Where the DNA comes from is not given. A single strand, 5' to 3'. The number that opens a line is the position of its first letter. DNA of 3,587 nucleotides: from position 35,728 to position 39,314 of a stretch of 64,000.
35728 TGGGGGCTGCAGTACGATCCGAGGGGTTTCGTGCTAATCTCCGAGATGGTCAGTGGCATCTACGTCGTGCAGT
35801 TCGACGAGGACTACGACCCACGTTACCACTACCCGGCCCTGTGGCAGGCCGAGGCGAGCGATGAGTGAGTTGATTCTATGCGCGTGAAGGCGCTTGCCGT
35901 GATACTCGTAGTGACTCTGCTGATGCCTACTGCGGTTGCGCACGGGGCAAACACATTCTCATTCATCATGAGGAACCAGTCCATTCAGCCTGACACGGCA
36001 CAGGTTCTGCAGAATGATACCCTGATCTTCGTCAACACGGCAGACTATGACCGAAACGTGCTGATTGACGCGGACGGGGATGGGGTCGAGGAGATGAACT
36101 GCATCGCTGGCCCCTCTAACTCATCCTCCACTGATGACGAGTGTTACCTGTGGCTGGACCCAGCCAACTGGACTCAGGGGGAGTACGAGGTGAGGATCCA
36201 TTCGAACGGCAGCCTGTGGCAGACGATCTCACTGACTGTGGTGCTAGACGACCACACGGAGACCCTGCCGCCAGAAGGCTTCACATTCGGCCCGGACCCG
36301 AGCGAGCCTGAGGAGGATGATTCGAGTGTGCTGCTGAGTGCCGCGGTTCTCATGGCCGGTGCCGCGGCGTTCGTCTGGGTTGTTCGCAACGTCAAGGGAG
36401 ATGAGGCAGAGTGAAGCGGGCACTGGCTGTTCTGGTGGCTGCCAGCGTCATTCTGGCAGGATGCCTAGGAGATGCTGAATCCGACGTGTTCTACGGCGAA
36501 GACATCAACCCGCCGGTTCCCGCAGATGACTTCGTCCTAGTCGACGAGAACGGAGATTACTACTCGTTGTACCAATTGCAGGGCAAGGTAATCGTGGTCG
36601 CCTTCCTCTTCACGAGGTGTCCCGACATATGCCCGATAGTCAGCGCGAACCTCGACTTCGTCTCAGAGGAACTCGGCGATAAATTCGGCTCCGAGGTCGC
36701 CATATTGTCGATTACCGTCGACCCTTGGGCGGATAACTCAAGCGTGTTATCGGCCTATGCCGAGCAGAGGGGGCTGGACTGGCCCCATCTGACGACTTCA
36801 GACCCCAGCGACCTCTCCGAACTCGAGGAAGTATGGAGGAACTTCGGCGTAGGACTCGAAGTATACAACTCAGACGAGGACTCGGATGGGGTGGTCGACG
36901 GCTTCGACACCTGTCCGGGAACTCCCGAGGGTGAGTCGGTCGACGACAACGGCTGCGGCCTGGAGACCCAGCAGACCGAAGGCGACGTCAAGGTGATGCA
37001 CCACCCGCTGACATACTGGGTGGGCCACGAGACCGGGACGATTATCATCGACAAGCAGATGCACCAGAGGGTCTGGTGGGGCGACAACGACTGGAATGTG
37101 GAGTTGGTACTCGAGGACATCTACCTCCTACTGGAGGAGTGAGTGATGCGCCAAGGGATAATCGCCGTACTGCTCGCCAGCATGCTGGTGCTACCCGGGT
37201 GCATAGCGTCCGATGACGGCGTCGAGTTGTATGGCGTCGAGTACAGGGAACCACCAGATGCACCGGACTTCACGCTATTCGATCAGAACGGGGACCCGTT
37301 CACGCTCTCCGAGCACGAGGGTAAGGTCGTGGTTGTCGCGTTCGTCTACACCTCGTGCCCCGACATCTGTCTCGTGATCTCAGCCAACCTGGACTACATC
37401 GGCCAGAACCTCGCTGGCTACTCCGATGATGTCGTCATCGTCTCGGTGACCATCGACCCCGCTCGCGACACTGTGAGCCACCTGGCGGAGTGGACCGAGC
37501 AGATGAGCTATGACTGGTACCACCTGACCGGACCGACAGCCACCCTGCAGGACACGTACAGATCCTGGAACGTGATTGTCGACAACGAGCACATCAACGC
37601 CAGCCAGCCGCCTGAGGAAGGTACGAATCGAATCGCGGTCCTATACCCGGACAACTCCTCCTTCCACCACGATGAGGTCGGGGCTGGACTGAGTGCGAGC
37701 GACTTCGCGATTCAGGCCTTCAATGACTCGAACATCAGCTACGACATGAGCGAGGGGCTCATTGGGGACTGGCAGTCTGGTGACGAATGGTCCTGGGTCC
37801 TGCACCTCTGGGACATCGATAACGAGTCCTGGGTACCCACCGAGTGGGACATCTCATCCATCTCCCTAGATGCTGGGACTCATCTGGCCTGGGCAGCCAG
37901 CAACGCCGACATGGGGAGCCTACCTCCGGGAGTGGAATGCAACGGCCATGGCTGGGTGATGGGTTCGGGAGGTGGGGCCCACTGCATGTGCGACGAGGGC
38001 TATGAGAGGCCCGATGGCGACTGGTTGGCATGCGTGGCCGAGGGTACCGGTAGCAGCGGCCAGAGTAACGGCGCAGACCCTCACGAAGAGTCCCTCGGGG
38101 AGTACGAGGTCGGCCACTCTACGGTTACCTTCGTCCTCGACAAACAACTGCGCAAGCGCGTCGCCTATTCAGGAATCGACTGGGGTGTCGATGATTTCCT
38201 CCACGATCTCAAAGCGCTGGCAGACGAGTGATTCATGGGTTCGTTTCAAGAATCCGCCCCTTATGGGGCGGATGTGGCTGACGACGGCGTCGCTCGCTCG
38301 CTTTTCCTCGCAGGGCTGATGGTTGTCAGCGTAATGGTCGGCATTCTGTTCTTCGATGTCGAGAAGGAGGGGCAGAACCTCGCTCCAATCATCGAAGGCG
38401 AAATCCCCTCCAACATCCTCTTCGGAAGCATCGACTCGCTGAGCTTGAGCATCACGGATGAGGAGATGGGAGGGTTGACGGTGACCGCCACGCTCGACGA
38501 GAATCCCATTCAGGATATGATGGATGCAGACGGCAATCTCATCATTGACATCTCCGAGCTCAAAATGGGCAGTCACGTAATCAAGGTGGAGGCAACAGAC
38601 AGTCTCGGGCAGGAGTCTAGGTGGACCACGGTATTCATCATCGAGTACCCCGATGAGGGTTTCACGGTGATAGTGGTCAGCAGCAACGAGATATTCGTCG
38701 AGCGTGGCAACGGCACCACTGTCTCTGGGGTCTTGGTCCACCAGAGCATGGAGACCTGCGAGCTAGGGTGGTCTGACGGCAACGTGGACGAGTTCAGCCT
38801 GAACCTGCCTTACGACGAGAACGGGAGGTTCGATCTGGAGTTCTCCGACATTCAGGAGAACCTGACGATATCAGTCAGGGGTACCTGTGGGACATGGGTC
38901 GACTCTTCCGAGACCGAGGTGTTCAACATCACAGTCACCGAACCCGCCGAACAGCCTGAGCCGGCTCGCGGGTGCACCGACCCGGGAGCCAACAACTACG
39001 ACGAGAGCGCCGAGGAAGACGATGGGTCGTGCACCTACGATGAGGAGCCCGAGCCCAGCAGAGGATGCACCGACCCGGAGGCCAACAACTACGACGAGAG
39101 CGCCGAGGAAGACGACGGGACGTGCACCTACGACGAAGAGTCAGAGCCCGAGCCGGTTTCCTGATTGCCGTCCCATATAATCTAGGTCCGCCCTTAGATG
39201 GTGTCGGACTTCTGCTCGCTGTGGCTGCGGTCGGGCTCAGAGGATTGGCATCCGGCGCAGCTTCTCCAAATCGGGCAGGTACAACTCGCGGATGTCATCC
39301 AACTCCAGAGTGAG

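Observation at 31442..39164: Candidate undescribed surface copper-handling/redox module: 2 His1 cupredoxin-like proteins, 2 LVIVD beta-propellers, 2 Sco1/SenC and an Ig-like anchor protein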

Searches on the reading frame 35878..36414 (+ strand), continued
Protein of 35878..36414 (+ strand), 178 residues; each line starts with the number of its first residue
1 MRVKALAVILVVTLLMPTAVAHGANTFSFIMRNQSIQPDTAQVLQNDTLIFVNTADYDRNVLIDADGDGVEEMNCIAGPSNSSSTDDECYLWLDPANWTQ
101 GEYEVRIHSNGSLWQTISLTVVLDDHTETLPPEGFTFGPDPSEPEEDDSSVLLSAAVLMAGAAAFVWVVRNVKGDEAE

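Call 70: search_protein_families(library=pfam, alignment_id=A1, max_evalue=10)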
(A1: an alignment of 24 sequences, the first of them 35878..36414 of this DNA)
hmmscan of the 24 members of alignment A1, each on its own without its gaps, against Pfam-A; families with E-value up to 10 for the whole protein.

A. member 1, window:35878-36414:+ (178 aa): 1 family
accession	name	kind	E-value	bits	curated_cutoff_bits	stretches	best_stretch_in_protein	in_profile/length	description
PF16311.10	TMEM100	-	0.51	10.4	34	1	150-172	90-112/133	Transmembrane protein 100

B. families by the number of members that match (of 24 scanned): 9 families
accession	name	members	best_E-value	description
PF23167.1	DUF7057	5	0.052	Domain of unknown function (DUF7057)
PF13473.12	Cupredoxin_1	5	0.065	Cupredoxin-like domain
PF00746.26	Gram_pos_anchor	3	0.032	LPXTG cell wall anchor motif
PF19245.4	DUF5893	2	0.17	Family of unknown function (DUF5893)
PF08985.17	DP-EP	1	0.0077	DP-EP family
PF20009.4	GEVED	1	0.059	GEVED domain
PF24208.1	Beta-tre_PLH30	1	0.093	Endo-acting ulvan lyase beta-trefoil domain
PF16311.10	TMEM100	1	0.51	Transmembrane protein 100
PF13663.11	DUF4148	1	6.8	Domain of unknown function (DUF4148)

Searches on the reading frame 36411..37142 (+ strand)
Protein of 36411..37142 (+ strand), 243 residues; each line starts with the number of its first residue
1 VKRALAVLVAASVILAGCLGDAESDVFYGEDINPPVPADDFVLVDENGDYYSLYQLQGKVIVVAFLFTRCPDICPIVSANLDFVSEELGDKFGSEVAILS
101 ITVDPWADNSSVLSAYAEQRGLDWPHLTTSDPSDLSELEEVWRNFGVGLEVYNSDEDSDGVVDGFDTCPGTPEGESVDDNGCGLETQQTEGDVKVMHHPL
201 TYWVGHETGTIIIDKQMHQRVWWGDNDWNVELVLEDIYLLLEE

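Call 3: search_protein_families(library=pfam, proteins=[window:36411-37142:+], max_evalue=0.1)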
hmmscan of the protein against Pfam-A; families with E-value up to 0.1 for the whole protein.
window:36411-37142:+ (243 aa): 4 families
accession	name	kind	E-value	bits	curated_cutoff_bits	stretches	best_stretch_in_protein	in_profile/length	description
PF02630.20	SCO1-SenC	-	2.4e-19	70.1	22.8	1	40-150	3-108/134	SCO1/SenC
PF00578.27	AhpC-TSA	-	0.00033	21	26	1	37-127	4-87/124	AhpC/TSA family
PF08534.16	Redoxin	-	0.011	16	26.6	1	38-131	6-93/148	Redoxin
PF02412.23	TSP_3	-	0.011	15.9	25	1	153-173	13-33/36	Thrombospondin type 3 repeat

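Call 5: search_protein_families(library=ncbifam, proteins=[window:36411-37142:+], max_evalue=0.1)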
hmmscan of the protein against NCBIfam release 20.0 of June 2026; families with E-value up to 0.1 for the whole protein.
window:36411-37142:+ (243 aa): 5 families
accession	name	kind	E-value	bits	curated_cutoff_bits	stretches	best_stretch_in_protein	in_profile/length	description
NF053612.1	anchor_PA1041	equivalog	5.2e-08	33.1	250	1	152-189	74-111/236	PA1041 family peptidoglycan-binding anchor lipoprotein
NF033763.1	exchanger_TraB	exception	0.0017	16.4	700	1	153-188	350-384/522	outer membrane exchange protein TraB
NF011369.0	PRK14788.1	equivalog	0.0072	15.7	200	1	6-78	91-163/213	lipoprotein signal peptidase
NF047408.1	SA0632_fam_LP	equivalog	0.019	14.6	70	1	1-23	1-23/68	SA0632 family lipoprotein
NF002854.0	PRK03147.1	subfamily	0.067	13.1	170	1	37-104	41-104/176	thiol-disulfide oxidoreductase ResA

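Call 82: search_solved_structures(query=window:36411-37142:+, max_evalue=0.001, show_alignments=1)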
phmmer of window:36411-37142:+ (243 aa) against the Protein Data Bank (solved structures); distinct sequences matched with E-value up to 0.001: 16.
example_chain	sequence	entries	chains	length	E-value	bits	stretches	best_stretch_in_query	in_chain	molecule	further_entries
2k6v_A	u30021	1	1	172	5.6e-11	45.6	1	26-124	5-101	Putative cytochrome c oxidase assembly protein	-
1xzo_A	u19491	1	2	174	1.5e-08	37.6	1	38-138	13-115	Hypothetical protein ypmQ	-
1on4_A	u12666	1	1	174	1.6e-08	37.5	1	38-138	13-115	Sco1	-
4wbj_A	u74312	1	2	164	2e-08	37.2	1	37-146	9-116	Blr1131 protein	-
4bpy_A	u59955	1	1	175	4e-08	36.2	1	33-158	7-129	SCO PROTEIN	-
4wbr_D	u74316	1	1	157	4.3e-08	36.1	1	40-146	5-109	Blr1131 protein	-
2b7j_A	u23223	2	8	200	5.7e-08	35.7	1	35-119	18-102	SCO1 protein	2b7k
6n5u_A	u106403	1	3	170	7.2e-08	35.4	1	40-164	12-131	Protein SCO1 homolog 1, mitochondrial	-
4hde_A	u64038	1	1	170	3.5e-07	33.1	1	39-123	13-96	SCO1/SenC family lipoprotein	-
4txo_D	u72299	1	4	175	3.5e-07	33.1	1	33-146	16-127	Blr1131 protein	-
3me7_A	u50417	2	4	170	6.1e-07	32.4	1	36-124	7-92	Putative uncharacterized protein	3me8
2rli_A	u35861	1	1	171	2.2e-06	30.5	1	39-182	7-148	SCO2 protein homolog, mitochondrial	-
2gqk_A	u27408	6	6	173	8e-06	28.7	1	37-180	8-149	SCO1 protein homolog, mitochondrial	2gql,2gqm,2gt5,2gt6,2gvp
2ggt_A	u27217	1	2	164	1.6e-05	27.7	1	43-179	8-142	SCO1 protein homolog, mitochondrial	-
1wp0_A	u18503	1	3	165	1.7e-05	27.6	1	46-180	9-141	SCO1 protein homolog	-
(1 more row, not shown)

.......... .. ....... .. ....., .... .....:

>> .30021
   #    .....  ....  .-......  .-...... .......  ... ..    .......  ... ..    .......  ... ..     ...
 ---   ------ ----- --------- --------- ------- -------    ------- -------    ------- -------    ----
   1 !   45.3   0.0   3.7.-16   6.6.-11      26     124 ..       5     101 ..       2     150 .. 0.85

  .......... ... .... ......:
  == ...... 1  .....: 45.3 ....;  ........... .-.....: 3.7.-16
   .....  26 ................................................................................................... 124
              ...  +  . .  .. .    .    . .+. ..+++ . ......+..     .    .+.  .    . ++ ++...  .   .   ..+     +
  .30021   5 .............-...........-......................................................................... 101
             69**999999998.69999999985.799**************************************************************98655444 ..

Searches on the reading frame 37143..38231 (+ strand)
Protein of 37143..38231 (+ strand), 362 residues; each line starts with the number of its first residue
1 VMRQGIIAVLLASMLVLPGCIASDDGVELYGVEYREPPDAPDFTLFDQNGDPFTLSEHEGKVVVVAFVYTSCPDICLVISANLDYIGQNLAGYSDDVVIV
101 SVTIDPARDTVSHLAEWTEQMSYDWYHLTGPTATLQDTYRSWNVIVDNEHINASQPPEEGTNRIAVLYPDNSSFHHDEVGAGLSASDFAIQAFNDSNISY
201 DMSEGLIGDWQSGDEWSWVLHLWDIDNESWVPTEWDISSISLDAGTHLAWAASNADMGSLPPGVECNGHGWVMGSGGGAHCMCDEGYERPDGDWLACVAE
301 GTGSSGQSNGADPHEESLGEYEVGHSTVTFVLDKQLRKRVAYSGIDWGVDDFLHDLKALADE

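Call 3: search_protein_families(library=pfam, proteins=[window:37143-38231:+], max_evalue=0.1)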
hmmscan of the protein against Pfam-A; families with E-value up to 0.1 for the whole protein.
window:37143-38231:+ (362 aa): 3 families
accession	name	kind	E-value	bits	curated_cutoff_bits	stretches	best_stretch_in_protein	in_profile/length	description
PF02630.20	SCO1-SenC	-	5.9e-26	91.5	22.8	1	41-150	2-111/134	SCO1/SenC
PF00578.27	AhpC-TSA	-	5.1e-08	33.3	26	1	39-143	4-102/124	AhpC/TSA family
PF08534.16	Redoxin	-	2.4e-05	24.6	26.6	1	40-112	6-76/148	Redoxin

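Call 5: search_protein_families(library=ncbifam, proteins=[window:37143-38231:+], max_evalue=0.1)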
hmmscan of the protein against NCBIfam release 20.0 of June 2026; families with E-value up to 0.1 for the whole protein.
window:37143-38231:+ (362 aa): 5 families
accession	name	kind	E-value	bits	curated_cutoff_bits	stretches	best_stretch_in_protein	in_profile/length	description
NF002854.0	PRK03147.1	subfamily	4.7e-05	23.4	170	1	34-114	36-113/176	thiol-disulfide oxidoreductase ResA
NF006960.0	PRK09437.1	equivalog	0.0019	18.1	140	1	39-130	9-94/156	thioredoxin-dependent thiol peroxidase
NF047696.1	ThlDiSintTplARhiz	equivalog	0.008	16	230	1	36-103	73-139/219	thiol:disulfide interchange protein TlpA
NF053650.1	PerredPrxQDein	equivalog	0.043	13.8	260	1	41-71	2-31/148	thioredoxin-dependent peroxiredoxin PrxQ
TIGR00385.1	dsbE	subfamily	0.047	13.3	123.15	0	23-64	89-131/173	DsbE family thiol:disulfide interchange protein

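Call 81: search_solved_structures(query=window:37143-38231:+, max_evalue=0.001, show_alignments=2)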
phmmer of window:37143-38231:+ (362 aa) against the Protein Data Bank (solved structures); distinct sequences matched with E-value up to 0.001: 16.
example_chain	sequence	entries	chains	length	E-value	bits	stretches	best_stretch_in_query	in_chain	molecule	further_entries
4bpy_A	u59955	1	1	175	1.7e-10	43.7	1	36-147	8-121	SCO PROTEIN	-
4hde_A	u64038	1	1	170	6.2e-09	38.5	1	39-132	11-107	SCO1/SenC family lipoprotein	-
6n5u_A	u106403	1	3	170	1.7e-08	37.1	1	42-145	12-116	Protein SCO1 homolog 1, mitochondrial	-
4wbj_A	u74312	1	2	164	3.7e-08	36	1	42-144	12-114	Blr1131 protein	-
4wbr_D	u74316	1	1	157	4.4e-08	35.7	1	43-144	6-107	Blr1131 protein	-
1on4_A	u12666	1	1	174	9e-08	34.7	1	40-134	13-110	Sco1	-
1xzo_A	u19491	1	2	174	1.2e-07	34.3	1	41-134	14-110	Hypothetical protein ypmQ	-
2k6v_A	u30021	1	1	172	5.9e-07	32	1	30-144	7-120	Putative cytochrome c oxidase assembly protein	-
4txo_D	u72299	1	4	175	9e-07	31.4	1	42-144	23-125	Blr1131 protein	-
2rli_A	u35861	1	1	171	4.5e-06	29.1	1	41-146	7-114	SCO2 protein homolog, mitochondrial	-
2hrf_A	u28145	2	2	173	5.5e-06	28.9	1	42-144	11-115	SCO1 protein homolog, mitochondrial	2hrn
2b7j_A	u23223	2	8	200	2.2e-05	26.9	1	34-143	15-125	SCO1 protein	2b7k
3me7_A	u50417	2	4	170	3e-05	26.4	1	42-124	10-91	Putative uncharacterized protein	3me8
2gqk_A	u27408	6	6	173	4.5e-05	25.8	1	42-144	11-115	SCO1 protein homolog, mitochondrial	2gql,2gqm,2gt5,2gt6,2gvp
2ggt_A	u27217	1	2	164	5.5e-05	25.6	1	43-144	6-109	SCO1 protein homolog, mitochondrial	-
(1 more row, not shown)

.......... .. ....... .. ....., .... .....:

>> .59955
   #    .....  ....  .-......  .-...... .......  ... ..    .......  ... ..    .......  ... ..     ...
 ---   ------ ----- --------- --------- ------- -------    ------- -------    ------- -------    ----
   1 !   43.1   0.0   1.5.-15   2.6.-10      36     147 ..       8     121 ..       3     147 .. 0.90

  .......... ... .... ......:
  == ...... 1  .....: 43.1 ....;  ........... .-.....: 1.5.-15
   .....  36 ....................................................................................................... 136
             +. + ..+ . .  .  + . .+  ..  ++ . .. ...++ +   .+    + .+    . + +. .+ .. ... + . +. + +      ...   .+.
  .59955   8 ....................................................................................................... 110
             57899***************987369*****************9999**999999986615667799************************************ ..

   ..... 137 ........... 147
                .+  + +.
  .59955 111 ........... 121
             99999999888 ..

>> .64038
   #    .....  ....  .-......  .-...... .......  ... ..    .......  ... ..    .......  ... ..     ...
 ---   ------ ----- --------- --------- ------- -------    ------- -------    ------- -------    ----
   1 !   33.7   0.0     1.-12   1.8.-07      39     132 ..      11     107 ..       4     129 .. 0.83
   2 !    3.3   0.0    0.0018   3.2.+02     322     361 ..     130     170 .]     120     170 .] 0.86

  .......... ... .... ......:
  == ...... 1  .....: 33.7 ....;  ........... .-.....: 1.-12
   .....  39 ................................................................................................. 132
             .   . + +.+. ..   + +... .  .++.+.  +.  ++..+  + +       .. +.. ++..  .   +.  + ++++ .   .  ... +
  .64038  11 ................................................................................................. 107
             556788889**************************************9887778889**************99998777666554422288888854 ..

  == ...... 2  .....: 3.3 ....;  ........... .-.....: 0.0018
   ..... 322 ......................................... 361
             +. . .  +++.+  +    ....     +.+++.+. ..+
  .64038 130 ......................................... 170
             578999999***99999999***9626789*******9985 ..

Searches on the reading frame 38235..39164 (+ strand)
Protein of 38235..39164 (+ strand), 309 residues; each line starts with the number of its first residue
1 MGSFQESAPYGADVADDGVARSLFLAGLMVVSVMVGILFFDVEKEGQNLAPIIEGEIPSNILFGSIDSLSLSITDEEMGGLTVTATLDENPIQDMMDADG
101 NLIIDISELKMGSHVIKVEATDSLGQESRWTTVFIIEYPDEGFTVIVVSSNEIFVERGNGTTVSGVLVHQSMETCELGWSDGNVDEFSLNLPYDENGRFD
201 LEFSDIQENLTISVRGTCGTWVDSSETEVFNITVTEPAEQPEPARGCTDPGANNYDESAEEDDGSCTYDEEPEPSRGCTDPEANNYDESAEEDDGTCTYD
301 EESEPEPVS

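Call 3: search_protein_families(library=pfam, proteins=[window:38235-39164:+], max_evalue=0.1)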
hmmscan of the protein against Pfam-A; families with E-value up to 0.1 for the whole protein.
window:38235-39164:+ (309 aa): 2 families
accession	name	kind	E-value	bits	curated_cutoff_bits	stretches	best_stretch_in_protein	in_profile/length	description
PF17936.7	Big_6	-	0.0086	16.7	27.6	0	78-133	24-79/83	Bacterial Ig domain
PF19077.6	Big_13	-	0.038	14.9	27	0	71-131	31-94/102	Bacterial Ig-like domain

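Call 5: search_protein_families(library=ncbifam, proteins=[window:38235-39164:+], max_evalue=0.1)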
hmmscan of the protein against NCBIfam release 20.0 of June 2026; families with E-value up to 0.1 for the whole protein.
window:38235-39164:+ (309 aa): 1 family
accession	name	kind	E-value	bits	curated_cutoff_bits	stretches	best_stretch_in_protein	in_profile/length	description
NF033510.3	Ca_tandemer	repeat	0.0016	18.7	50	1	78-126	41-94/96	Ca2+-stabilized repeat-containing adhesin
